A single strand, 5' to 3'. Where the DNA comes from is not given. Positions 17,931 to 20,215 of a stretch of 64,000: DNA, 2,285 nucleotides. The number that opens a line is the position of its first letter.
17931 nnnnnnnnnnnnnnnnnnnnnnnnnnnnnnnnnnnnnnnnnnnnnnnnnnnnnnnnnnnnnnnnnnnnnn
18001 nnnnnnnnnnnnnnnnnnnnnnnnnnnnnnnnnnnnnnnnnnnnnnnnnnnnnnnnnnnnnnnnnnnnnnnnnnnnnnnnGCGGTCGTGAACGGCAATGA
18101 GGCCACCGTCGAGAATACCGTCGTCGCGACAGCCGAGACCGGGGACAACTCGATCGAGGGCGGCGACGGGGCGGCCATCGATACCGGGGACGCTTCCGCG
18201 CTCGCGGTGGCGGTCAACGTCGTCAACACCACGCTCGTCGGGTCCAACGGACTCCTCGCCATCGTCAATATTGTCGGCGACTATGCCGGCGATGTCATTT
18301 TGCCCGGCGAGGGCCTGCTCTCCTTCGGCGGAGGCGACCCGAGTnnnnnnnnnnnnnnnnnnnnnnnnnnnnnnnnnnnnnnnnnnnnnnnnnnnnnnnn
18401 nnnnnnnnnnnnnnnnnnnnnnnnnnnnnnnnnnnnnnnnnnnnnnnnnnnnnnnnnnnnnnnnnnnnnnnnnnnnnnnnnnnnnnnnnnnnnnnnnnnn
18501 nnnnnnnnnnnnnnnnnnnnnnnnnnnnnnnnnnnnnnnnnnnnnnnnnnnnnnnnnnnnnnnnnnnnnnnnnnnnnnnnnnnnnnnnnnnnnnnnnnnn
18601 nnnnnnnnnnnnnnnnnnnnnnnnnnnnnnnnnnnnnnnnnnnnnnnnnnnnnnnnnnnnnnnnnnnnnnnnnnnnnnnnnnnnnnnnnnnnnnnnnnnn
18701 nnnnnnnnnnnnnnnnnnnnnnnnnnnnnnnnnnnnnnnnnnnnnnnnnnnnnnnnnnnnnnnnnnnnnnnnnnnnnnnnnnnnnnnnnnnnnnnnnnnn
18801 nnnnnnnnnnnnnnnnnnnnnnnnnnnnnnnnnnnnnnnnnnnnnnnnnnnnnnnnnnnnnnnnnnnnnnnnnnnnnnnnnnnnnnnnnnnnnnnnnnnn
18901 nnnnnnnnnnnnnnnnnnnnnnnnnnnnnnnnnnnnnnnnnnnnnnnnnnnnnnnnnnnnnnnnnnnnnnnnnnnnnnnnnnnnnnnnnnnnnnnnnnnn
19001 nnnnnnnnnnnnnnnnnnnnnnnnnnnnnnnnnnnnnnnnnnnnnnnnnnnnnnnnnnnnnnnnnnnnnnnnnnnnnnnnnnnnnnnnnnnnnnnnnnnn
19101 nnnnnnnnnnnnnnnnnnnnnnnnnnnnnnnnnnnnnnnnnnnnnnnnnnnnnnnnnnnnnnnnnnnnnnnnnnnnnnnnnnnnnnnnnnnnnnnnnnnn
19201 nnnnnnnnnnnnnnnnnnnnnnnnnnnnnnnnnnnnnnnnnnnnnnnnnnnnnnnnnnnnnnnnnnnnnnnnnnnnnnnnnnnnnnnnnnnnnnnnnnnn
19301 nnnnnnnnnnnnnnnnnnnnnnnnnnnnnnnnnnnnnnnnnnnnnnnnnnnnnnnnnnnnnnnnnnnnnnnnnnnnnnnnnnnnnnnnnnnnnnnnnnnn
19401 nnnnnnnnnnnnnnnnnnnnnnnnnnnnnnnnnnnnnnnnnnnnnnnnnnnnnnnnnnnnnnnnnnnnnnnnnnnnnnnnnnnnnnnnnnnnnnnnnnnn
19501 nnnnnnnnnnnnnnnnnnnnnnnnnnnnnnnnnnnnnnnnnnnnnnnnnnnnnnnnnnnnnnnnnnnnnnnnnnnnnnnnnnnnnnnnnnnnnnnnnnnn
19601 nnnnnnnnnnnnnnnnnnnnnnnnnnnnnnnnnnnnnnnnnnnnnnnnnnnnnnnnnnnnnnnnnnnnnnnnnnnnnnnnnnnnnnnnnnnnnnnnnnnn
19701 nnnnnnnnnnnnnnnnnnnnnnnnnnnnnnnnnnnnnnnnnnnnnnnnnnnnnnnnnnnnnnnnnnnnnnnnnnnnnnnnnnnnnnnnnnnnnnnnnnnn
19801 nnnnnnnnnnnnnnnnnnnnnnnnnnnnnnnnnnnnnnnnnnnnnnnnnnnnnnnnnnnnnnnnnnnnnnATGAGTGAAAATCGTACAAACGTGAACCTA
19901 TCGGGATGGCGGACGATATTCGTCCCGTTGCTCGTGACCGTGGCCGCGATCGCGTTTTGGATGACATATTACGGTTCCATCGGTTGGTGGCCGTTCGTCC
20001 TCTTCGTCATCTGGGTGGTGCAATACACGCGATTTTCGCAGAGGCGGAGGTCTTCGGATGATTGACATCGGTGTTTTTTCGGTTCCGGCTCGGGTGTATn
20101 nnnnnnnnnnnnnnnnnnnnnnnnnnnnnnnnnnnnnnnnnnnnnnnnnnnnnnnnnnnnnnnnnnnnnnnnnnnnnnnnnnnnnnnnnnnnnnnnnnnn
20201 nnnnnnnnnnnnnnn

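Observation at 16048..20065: Three-gene cluster of secreted proteins sharing an unrecognised TG(D/G)N-containing repeat, with a DUF11-like giant surface protein and a coupled mini membrane protein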

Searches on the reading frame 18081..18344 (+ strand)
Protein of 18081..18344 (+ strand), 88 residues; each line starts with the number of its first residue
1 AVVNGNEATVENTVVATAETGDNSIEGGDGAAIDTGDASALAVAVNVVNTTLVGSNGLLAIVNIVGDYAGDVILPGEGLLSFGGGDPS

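Call 54: search_solved_structures(query=A4, max_evalue=10)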
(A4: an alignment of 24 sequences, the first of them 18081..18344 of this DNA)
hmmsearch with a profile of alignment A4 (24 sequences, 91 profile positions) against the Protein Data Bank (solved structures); distinct sequences matched with E-value up to 10: 3.
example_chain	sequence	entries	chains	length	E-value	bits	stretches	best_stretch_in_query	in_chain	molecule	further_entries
2xbp_A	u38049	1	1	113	0.53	13.6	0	48-75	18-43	NITROGEN REGULATORY PROTEIN P-II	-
4aff_A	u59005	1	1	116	0.54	13.6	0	48-75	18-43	NITROGEN REGULATORY PROTEIN P-II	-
8ub3_A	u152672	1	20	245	0.72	13.2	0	26-67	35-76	DpHF7 filament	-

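Call 63: search_protein_representatives(alignment_id=A4)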
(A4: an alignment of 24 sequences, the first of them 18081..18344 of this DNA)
Query: 24 sequences, 91 profile positions. Proteins with E-value up to 0.001 (for the whole library): 3415; up to 1e-10: 2330; up to 1e-30: 1225. The best 150 are listed.
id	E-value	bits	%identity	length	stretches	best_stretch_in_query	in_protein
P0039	5.1e-101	347.0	-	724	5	3-83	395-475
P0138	1.6e-100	345.5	-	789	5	2-83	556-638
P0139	7.3e-99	340.1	-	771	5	1-83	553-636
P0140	2.2e-98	338.6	-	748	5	3-85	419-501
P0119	2.3e-98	338.5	-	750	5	1-84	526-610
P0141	3.4e-98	338.0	-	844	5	2-87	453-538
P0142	4.8e-97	334.3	-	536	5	2-85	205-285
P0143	7.9e-97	333.6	-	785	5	1-83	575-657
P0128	1.0e-96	333.2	-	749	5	2-83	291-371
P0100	1.1e-96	333.1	-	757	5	2-84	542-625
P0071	1.4e-96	332.8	-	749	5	1-86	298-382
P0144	1.5e-96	332.7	-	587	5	2-83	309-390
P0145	2.6e-96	332.0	-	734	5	2-86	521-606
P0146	2.6e-96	331.9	-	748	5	2-81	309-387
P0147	6.6e-96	330.6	-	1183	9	2-82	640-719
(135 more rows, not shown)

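Call 73: search_protein_families(library=pfam, alignment_id=A4, max_evalue=10)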
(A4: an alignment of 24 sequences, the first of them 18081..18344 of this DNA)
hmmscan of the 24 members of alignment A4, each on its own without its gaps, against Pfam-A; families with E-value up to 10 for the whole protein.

A. member 1, window:18081-18344:+ (88 aa): 1 family
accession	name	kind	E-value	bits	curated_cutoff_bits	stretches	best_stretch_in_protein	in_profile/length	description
PF21313.2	EthR_C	-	0.17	12.6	27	1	26-51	54-79/111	Transcriptional regulator EthR, C-terminal domain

B. families by the number of members that match (of 24 scanned): 4 families
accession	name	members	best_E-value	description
PF20324.3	DUF6619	1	0.0047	Family of unknown function (DUF6619)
PF04491.17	Pox_T4_N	1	0.094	Poxvirus T4 protein, N terminus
PF21313.2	EthR_C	1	0.17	Transcriptional regulator EthR, C-terminal domain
PF03423.18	CBM_25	1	0.79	Carbohydrate binding domain (family 25)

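Call 85: search_protein_families(library=pfam, proteins=[P0147], max_evalue=0.01)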
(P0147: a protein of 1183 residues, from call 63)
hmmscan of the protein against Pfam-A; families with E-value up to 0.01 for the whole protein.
P0147 (1183 aa): 0 families

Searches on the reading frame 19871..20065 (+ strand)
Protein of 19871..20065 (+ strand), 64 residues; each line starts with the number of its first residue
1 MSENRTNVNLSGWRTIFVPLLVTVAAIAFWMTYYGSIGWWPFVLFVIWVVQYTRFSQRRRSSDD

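Call 3: search_protein_families(library=pfam, proteins=[window:19871-20065:+], max_evalue=1)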
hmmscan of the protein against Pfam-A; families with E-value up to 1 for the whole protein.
window:19871-20065:+ (64 aa): 2 families
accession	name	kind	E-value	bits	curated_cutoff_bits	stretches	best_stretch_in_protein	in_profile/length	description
PF19728.4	DUF6220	-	0.0014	19.3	29.8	1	17-53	26-62/66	Family of unknown function (DUF6220)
PF19868.4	DUF6341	-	0.25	11.4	26.4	0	17-32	16-31/50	Family of unknown function (DUF6341)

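Call 4: search_protein_families(library=ncbifam, proteins=[window:19871-20065:+], max_evalue=1)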
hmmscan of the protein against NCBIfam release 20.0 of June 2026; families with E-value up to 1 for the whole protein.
window:19871-20065:+ (64 aa): 1 family
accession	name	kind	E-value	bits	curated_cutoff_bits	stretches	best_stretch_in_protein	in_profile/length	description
NF003680.0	PRK05305.1-5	equivalog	0.016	14.6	262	1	19-59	16-57/217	phosphatidylserine decarboxylase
